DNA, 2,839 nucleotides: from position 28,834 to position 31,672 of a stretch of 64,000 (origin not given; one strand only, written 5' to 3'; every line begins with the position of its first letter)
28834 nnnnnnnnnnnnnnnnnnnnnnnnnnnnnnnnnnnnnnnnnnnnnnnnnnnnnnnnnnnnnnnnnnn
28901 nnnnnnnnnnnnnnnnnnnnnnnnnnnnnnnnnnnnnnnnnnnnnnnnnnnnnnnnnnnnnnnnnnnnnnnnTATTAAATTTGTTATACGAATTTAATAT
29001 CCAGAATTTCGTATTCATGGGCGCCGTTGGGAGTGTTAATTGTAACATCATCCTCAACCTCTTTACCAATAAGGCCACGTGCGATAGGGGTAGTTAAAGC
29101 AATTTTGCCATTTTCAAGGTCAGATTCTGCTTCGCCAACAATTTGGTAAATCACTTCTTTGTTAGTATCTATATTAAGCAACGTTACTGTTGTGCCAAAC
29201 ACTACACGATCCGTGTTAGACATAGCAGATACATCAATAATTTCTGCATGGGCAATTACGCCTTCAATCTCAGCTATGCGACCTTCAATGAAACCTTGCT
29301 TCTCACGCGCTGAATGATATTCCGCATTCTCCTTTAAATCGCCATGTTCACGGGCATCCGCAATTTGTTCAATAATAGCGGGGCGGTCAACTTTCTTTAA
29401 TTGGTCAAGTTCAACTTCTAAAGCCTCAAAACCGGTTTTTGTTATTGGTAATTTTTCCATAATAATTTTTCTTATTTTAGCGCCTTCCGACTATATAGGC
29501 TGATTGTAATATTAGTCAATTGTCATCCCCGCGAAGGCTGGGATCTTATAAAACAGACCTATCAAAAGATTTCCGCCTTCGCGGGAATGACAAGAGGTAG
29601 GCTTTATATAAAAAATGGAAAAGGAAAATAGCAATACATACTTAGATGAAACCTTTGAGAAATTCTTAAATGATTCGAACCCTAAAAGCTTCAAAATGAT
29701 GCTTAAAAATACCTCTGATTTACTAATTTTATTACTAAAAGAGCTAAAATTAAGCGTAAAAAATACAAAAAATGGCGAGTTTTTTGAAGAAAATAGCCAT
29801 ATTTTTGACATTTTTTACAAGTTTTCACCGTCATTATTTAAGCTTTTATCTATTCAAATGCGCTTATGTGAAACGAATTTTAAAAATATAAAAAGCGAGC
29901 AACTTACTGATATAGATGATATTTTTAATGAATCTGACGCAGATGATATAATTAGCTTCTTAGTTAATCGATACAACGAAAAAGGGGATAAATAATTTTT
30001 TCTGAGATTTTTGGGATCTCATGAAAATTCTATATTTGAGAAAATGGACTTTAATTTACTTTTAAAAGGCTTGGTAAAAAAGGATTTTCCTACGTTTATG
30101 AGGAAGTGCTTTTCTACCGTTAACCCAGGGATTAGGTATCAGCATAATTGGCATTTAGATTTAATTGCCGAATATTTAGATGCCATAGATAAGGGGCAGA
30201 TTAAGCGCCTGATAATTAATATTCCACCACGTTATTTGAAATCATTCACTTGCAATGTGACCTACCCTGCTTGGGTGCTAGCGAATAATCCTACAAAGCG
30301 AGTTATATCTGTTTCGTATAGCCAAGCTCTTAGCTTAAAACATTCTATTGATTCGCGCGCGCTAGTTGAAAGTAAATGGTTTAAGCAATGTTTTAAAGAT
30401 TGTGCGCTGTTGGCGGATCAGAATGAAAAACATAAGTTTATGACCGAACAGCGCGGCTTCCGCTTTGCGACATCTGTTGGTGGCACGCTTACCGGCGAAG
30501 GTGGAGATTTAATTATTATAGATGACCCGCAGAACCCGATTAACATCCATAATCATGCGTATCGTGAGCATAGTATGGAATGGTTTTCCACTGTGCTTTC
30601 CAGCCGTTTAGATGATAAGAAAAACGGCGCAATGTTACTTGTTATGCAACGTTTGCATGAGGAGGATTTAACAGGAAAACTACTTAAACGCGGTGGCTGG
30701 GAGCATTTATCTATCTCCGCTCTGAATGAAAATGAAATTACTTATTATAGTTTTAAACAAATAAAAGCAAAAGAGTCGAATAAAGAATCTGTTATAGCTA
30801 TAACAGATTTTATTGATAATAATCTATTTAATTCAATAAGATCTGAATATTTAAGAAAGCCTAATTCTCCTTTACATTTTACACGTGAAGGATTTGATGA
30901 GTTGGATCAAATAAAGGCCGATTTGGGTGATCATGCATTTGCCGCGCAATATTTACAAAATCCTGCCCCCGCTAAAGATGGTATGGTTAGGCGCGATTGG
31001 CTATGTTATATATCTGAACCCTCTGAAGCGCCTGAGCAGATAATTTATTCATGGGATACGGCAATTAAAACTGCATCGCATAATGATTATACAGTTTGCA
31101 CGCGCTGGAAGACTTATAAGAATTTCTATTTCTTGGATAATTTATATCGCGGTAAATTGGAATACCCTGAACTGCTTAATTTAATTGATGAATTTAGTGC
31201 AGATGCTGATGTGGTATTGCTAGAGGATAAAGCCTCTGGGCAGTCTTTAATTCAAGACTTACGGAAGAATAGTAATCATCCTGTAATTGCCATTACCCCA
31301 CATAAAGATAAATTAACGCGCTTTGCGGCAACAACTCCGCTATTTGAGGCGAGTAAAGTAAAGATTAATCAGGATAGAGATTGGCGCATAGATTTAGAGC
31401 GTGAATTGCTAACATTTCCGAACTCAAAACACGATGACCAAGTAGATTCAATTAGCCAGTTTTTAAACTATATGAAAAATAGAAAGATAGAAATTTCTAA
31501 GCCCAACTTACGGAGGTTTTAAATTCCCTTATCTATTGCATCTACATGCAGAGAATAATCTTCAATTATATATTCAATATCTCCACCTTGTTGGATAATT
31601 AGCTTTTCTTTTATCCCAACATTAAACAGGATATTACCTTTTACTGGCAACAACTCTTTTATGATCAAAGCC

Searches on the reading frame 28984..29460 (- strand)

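Call 57: search_protein_families(library=pfam, proteins=[window:28984-29460:-], max_evalue=0.00001)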
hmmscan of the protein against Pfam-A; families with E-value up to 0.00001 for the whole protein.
window:28984-29460:- (158 aa): 2 families
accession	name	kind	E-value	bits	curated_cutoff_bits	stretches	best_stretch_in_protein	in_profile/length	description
PF03449.20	GreA_GreB_N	-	5.2e-30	103.9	24.5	1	5-74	2-71/71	Transcription elongation factor, N-terminal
PF01272.25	GreA_GreB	-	5.7e-26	90.7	26.9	1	83-156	3-76/77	Transcription elongation factor, GreA/GreB, C-term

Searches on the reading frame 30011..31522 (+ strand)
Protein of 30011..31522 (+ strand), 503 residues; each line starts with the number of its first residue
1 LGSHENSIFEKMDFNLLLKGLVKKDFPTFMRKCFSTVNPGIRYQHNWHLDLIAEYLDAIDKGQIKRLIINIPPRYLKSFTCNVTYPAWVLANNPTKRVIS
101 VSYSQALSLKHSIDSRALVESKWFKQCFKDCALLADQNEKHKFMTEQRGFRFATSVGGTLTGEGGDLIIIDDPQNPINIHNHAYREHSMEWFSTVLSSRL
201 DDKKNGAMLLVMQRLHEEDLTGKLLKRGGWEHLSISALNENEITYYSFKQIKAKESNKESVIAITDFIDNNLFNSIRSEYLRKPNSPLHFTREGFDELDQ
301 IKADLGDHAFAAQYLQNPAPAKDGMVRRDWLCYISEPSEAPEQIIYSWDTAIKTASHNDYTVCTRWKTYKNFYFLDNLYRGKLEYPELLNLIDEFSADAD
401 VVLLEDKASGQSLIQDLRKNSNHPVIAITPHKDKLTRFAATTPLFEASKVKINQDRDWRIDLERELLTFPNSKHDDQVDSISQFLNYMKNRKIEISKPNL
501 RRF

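Call 57: search_protein_families(library=pfam, proteins=[window:30011-31522:+], max_evalue=0.00001)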
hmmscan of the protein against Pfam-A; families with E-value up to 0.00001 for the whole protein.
window:30011-31522:+ (503 aa): 1 family
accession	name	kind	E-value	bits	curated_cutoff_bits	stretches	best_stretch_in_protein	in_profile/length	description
PF17289.8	Terminase_6C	-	4.1e-09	37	22.6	1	347-486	2-153/155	Terminase RNaseH-like domain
